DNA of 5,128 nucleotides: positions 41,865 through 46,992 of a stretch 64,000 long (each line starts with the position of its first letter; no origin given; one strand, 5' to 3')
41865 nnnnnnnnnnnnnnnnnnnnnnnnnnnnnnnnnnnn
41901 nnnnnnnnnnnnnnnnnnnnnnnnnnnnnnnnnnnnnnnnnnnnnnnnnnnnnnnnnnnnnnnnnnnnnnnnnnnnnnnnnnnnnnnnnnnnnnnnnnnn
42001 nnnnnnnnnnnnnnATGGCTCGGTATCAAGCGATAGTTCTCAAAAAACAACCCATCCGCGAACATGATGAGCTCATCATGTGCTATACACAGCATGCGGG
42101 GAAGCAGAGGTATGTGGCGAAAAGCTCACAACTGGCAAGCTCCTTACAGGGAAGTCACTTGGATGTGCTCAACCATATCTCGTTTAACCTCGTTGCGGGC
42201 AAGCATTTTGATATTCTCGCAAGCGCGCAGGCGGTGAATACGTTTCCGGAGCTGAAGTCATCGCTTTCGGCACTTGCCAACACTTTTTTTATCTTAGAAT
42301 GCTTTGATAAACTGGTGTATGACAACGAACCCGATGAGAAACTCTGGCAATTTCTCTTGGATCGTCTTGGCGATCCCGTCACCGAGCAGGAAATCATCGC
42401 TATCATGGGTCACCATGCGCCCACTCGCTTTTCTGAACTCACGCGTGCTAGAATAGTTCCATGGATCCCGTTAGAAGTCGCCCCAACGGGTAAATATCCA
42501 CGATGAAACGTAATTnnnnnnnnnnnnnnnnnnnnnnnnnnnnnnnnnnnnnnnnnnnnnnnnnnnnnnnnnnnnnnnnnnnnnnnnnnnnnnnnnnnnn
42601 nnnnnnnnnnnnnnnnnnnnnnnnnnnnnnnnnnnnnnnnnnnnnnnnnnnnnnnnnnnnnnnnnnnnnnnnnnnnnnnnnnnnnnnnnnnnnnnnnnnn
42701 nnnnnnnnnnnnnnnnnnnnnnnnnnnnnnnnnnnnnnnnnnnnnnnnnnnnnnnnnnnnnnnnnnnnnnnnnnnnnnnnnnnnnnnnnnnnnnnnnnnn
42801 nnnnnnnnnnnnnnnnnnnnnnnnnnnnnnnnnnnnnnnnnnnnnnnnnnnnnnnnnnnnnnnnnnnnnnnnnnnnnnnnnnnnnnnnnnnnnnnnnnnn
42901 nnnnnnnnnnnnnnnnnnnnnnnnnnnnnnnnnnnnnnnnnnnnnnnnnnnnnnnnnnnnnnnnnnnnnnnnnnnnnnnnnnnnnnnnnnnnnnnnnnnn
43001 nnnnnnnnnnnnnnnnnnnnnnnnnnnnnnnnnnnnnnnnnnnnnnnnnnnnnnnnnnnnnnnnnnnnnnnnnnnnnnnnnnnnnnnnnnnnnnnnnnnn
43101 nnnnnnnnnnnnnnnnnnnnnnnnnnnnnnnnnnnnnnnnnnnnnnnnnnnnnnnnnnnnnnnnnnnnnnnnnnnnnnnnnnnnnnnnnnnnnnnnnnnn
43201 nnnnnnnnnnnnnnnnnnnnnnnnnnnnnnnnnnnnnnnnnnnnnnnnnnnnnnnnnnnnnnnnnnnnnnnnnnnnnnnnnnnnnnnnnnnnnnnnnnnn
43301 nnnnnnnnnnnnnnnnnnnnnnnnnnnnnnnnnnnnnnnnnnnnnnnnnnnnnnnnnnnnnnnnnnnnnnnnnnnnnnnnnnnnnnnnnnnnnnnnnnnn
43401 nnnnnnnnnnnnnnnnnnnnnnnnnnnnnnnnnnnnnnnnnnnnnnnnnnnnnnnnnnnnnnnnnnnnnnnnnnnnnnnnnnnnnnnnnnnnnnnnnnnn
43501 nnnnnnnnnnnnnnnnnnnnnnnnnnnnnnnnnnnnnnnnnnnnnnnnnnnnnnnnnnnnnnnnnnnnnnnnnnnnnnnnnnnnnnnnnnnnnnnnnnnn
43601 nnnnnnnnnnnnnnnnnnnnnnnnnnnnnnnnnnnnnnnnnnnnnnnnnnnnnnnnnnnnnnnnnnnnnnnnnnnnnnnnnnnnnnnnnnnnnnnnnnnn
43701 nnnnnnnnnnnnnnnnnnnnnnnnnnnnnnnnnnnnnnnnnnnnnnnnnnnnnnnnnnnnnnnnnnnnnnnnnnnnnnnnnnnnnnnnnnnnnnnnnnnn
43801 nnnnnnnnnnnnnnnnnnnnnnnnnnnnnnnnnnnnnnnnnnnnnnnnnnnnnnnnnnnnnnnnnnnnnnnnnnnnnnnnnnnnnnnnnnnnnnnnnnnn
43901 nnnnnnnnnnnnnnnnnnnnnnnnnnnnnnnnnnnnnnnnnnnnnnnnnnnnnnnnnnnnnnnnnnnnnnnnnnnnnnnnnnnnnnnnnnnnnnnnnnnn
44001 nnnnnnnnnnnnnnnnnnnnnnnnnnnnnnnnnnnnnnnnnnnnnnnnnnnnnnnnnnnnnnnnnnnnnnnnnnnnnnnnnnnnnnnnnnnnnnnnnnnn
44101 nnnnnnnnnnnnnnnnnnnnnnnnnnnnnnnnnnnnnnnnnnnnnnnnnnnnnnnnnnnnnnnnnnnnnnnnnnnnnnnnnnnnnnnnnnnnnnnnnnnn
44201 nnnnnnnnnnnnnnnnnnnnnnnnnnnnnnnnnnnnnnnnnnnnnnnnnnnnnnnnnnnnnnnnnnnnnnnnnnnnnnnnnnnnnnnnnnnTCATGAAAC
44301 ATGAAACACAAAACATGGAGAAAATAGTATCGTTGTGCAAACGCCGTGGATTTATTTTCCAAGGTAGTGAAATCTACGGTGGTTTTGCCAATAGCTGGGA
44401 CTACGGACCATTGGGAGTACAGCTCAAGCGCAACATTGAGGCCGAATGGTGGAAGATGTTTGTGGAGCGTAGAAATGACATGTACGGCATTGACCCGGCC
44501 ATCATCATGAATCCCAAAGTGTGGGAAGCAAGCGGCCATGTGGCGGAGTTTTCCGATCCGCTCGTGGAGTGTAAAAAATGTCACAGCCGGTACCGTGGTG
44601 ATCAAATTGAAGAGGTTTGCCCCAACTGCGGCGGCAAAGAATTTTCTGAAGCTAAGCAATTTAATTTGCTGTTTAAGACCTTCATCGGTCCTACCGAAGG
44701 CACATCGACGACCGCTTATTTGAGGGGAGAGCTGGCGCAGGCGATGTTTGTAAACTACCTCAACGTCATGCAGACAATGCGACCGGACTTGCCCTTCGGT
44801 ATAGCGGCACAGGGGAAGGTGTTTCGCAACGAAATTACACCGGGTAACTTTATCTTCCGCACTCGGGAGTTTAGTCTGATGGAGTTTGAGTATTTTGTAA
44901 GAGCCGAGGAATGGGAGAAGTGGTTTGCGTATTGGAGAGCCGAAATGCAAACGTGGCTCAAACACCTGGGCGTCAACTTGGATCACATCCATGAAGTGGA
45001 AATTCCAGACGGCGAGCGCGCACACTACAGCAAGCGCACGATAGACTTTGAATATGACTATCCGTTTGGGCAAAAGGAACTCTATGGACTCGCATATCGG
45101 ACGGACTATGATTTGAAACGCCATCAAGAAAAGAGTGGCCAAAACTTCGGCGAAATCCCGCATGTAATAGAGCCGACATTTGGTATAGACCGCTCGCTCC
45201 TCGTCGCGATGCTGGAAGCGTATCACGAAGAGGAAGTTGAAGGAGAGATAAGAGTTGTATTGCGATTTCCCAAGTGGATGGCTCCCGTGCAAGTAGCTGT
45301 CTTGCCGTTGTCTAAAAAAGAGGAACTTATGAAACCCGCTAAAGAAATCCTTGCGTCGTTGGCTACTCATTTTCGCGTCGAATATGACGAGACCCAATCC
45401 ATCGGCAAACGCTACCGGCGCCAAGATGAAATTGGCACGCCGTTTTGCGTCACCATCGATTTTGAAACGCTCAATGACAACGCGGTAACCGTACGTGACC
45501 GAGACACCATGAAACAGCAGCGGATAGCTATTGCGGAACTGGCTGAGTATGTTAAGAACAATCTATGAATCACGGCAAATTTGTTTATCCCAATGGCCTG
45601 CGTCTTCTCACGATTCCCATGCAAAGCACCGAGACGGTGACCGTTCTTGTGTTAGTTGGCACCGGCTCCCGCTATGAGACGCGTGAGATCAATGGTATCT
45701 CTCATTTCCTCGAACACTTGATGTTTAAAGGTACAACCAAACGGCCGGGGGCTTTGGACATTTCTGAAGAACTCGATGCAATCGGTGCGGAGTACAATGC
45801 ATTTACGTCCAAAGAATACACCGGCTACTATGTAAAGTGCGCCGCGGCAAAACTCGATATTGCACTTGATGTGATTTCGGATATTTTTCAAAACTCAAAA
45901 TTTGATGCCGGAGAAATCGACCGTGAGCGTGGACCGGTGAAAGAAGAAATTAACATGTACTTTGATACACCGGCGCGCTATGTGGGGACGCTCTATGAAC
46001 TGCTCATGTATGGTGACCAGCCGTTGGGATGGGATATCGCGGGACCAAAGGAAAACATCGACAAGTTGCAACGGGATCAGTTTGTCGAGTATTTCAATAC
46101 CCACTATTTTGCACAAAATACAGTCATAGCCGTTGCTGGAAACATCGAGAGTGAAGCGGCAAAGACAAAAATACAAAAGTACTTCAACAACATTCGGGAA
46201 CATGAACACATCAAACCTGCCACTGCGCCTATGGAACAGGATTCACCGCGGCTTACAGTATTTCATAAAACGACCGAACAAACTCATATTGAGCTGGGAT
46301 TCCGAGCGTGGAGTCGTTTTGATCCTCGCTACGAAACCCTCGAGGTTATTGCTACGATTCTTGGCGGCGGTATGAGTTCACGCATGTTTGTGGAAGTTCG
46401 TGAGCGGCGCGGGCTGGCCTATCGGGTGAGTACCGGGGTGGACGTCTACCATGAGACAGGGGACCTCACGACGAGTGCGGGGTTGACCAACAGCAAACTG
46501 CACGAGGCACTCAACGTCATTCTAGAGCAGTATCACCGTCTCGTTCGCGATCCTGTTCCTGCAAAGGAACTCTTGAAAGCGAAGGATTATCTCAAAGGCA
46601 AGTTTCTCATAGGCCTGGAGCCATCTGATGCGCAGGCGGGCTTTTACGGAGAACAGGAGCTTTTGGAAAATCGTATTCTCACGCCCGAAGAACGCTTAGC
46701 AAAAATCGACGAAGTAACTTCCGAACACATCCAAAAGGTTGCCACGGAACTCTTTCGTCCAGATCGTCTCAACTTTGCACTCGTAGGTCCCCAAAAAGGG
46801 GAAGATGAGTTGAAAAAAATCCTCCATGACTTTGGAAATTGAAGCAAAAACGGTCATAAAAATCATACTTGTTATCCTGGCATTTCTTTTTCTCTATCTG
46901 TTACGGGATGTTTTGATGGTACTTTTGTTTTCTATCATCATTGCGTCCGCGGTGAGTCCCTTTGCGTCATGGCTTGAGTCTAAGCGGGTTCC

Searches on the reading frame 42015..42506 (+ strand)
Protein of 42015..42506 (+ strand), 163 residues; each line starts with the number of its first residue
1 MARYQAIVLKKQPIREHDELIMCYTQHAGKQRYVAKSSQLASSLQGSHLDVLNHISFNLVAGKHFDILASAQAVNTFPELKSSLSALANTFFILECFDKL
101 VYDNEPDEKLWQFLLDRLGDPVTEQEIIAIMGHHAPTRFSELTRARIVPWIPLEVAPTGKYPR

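Call 76: search_protein_families(library=pfam, proteins=[window:42015-42506:+], max_evalue=0.001)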
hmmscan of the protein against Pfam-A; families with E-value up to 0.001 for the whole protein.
window:42015-42506:+ (163 aa): 1 family
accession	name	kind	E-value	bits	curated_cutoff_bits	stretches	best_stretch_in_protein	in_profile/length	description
PF11967.14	RecO_N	-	7.4e-12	45.6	27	1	2-77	4-80/80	Recombination protein O N terminal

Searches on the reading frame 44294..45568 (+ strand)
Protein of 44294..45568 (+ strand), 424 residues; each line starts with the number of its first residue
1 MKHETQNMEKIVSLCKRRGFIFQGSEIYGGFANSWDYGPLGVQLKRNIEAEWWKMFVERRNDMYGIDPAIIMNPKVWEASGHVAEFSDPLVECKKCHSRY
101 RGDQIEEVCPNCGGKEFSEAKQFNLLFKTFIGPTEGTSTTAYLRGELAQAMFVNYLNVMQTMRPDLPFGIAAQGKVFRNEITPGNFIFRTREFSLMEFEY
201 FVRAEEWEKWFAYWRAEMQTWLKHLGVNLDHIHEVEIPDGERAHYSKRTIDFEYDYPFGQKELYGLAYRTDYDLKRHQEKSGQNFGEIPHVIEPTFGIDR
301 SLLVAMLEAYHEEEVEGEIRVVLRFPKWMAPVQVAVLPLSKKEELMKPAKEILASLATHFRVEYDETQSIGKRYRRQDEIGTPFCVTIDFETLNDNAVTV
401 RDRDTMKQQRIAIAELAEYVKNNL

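Call 76: search_protein_families(library=pfam, proteins=[window:44294-45568:+], max_evalue=0.001)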
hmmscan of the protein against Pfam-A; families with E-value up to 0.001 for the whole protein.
window:44294-45568:+ (424 aa): 2 families
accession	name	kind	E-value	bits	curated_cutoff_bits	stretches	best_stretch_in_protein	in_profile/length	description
PF03129.25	HGTP_anticodon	-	3.7e-25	88.3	21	1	333-422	1-93/94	Anticodon binding domain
PF00587.30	tRNA-synt_2b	-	1.9e-07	31.7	29.3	1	163-305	31-175/179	tRNA synthetase class II core domain (G, H, P, S and T)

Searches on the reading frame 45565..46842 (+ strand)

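Call 76: search_protein_families(library=pfam, proteins=[window:45565-46842:+], max_evalue=0.001)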
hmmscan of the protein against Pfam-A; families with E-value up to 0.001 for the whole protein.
window:45565-46842:+ (425 aa): 2 families
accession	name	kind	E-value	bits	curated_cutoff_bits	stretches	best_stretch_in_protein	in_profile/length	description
PF00675.25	Peptidase_M16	-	5e-39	134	22.3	1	19-161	7-148/149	Insulinase (Peptidase family M16)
PF05193.26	Peptidase_M16_C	-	7.2e-39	134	23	1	167-341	1-179/181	Peptidase M16 inactive domain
